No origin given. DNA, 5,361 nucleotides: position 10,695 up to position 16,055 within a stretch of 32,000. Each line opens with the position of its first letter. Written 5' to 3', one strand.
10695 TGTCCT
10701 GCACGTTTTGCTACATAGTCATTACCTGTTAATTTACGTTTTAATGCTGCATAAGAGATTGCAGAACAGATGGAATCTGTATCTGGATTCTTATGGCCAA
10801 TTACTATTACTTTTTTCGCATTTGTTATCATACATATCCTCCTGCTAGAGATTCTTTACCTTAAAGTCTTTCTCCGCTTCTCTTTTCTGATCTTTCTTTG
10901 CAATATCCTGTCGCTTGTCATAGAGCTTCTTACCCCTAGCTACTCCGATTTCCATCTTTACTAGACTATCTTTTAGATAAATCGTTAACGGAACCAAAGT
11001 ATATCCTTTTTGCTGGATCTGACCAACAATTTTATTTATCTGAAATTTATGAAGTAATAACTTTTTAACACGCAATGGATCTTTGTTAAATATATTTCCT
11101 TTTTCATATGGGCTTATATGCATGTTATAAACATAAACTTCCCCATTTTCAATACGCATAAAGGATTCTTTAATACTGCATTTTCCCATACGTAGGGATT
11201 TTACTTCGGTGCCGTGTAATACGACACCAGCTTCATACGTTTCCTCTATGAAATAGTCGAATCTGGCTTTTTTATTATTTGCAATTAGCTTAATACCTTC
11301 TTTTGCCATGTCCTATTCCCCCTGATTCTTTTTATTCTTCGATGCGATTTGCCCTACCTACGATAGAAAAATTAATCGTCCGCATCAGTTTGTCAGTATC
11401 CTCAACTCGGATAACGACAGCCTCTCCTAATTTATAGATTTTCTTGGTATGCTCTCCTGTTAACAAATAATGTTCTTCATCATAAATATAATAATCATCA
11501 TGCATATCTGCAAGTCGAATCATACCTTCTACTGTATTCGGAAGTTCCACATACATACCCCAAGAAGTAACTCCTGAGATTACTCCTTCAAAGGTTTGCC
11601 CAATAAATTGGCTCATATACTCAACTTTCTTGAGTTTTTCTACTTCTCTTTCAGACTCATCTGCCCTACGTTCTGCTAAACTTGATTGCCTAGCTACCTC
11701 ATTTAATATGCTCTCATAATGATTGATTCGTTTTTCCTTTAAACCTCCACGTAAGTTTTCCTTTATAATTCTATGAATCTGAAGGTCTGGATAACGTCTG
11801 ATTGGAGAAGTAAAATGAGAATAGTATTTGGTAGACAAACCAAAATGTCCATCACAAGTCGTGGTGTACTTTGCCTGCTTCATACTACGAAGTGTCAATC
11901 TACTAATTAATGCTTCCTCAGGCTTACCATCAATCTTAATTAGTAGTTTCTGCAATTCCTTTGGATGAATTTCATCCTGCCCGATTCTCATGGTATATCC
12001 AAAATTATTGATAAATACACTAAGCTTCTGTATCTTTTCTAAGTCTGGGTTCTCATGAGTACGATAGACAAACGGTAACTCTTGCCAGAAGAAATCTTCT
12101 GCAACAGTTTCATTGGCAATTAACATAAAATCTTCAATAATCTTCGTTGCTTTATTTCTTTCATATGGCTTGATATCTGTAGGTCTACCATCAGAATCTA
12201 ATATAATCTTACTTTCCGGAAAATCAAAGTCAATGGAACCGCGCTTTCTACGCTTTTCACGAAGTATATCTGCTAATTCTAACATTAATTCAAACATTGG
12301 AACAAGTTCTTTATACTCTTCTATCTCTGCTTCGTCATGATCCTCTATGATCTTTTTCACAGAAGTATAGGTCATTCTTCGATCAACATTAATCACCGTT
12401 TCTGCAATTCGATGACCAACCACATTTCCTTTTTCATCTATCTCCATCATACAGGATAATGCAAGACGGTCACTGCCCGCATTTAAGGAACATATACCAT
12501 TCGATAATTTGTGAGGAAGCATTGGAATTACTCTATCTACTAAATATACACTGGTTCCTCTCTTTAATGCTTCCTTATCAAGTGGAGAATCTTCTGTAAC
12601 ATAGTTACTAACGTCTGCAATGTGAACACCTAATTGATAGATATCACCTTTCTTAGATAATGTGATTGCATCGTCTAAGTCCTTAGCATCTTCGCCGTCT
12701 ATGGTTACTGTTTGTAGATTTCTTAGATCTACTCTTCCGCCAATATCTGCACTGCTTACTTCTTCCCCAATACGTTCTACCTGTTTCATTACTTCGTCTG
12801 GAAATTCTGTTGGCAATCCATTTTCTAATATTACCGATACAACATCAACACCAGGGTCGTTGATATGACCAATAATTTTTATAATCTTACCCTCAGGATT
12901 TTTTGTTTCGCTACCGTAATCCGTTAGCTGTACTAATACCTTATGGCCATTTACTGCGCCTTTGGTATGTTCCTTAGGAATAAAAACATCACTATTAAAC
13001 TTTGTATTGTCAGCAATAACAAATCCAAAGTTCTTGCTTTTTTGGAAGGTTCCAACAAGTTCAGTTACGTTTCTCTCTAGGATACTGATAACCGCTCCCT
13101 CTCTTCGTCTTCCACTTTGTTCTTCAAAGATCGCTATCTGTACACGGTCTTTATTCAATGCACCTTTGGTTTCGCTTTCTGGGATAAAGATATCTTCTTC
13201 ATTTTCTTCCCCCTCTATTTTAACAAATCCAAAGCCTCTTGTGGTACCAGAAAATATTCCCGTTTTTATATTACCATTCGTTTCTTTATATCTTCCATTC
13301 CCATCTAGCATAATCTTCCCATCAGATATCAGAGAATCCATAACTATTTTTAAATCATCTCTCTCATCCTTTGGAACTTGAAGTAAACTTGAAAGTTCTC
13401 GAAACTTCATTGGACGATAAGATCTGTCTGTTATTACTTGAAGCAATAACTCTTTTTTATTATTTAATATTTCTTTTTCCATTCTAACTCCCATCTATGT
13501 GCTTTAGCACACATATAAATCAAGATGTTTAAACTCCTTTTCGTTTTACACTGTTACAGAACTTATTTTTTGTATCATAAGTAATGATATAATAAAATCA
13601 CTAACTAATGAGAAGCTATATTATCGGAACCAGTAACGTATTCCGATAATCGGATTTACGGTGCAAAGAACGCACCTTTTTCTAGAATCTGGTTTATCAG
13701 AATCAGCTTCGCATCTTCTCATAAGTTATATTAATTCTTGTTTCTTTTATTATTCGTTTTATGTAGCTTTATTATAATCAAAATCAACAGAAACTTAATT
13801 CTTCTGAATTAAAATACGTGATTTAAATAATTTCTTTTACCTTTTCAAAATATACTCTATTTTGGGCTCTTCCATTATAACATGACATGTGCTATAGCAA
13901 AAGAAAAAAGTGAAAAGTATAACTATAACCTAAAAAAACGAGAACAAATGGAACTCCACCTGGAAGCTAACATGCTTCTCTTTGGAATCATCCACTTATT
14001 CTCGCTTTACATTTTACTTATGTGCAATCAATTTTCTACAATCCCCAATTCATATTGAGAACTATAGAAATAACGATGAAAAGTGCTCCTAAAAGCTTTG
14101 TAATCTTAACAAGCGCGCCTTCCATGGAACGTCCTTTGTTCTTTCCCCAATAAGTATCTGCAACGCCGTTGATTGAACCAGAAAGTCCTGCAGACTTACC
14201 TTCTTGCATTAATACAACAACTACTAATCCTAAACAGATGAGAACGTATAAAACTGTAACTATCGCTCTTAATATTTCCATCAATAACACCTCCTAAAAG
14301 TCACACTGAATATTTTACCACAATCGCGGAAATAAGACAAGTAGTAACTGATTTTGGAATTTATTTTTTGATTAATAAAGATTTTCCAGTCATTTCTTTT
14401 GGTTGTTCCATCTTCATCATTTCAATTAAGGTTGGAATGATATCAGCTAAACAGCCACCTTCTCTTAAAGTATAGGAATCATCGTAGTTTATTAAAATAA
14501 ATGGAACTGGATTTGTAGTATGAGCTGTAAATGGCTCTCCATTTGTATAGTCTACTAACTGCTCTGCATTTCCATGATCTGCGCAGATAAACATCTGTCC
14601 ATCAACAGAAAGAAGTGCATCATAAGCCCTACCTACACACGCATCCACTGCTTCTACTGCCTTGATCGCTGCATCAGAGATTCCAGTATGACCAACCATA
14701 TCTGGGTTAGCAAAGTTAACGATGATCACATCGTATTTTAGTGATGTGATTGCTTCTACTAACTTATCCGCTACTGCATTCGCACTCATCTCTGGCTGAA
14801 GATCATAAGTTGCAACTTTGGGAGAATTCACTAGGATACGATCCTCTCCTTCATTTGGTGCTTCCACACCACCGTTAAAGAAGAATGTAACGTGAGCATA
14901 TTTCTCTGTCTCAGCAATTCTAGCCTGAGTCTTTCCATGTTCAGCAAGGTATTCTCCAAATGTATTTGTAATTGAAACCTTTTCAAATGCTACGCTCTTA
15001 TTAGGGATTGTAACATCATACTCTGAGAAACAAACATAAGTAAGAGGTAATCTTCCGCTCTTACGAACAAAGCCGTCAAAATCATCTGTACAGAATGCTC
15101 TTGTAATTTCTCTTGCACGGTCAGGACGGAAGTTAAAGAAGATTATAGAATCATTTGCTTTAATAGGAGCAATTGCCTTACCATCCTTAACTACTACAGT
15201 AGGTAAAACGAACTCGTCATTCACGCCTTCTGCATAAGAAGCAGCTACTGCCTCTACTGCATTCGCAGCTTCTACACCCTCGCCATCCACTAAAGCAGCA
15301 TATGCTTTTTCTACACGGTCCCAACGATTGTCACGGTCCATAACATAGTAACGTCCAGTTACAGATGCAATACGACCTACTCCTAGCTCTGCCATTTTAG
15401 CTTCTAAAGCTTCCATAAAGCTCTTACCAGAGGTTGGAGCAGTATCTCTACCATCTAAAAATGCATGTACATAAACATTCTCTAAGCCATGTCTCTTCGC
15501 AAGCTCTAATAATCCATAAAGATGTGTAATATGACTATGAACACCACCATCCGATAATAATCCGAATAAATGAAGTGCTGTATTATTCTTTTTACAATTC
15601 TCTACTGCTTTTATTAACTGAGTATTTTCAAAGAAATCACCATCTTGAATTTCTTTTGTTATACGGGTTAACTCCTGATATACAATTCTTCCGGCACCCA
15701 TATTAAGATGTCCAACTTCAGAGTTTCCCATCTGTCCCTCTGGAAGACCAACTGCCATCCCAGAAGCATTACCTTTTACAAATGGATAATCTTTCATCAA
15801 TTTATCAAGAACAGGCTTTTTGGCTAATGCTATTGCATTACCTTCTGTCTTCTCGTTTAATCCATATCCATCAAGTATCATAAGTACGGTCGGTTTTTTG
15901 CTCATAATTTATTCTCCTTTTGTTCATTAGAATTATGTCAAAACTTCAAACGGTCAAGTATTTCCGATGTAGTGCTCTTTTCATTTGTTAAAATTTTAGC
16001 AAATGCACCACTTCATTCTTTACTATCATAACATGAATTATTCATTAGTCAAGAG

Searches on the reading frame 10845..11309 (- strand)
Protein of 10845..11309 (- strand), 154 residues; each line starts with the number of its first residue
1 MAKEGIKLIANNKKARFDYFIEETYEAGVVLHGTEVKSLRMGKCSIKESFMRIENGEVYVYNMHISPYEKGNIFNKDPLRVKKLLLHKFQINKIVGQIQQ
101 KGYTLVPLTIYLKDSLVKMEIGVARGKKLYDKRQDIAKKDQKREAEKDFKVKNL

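Call 8: search_protein_families(library=pfam, proteins=[window:10845-11309:-], max_evalue=0.001)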
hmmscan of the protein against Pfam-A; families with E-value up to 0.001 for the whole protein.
window:10845-11309:- (154 aa): 1 family
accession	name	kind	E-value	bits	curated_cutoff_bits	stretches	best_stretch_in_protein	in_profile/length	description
PF01668.23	SmpB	-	1.1e-62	210.6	27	1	9-150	1-142/143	SmpB protein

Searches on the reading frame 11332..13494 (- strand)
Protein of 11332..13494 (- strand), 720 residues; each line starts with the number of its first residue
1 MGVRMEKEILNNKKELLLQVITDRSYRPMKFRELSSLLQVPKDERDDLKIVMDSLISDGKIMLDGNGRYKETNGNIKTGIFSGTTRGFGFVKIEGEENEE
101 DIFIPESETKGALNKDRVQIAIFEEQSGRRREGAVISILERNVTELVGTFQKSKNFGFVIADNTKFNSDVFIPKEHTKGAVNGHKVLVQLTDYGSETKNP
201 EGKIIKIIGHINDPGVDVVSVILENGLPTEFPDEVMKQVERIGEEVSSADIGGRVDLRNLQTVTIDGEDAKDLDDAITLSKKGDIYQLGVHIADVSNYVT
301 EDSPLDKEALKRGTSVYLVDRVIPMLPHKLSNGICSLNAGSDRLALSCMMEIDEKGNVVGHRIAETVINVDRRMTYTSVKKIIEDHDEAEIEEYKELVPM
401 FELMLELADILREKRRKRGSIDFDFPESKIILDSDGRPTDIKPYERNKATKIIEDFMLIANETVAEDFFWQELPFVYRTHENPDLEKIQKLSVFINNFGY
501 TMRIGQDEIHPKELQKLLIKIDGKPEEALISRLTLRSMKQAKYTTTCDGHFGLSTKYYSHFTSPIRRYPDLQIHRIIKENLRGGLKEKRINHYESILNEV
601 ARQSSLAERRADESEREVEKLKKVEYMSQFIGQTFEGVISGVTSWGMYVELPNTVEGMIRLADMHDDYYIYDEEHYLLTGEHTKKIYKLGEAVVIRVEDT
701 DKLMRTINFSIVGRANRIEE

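Call 8: search_protein_families(library=pfam, proteins=[window:11332-13494:-], max_evalue=0.001)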
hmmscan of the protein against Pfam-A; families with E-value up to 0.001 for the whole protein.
window:11332-13494:- (720 aa): 4 families
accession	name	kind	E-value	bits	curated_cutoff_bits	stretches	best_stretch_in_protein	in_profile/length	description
PF00773.25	RNB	-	2.2e-112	376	29.3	1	254-582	1-325/326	RNB domain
PF17876.7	CSD2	-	5.5e-33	113.3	26.2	2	158-232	1-74/74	Cold shock domain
PF08206.17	OB_RNB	-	5.2e-29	100.2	24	2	79-138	1-58/58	Ribonuclease B OB domain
PF00575.29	S1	-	1e-09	39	22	1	629-711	2-73/74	S1 RNA binding domain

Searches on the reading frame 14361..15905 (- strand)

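Call 8: search_protein_families(library=pfam, proteins=[window:14361-15905:-], max_evalue=0.001)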
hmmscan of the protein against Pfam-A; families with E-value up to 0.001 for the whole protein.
window:14361-15905:- (514 aa): 3 families
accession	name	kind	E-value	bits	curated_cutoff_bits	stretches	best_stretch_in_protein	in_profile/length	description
PF06415.18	iPGM_N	-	3.6e-91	304.9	27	1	82-297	1-216/217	BPG-independent PGAM N-terminus (iPGM_N)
PF01676.23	Metalloenzyme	-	4.1e-83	279.2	24.3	1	4-500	1-251/252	Metalloenzyme superfamily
PF01663.27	Phosphodiest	-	4.4e-05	23.7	23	1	380-447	141-222/342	Type I phosphodiesterase / nucleotide pyrophosphatase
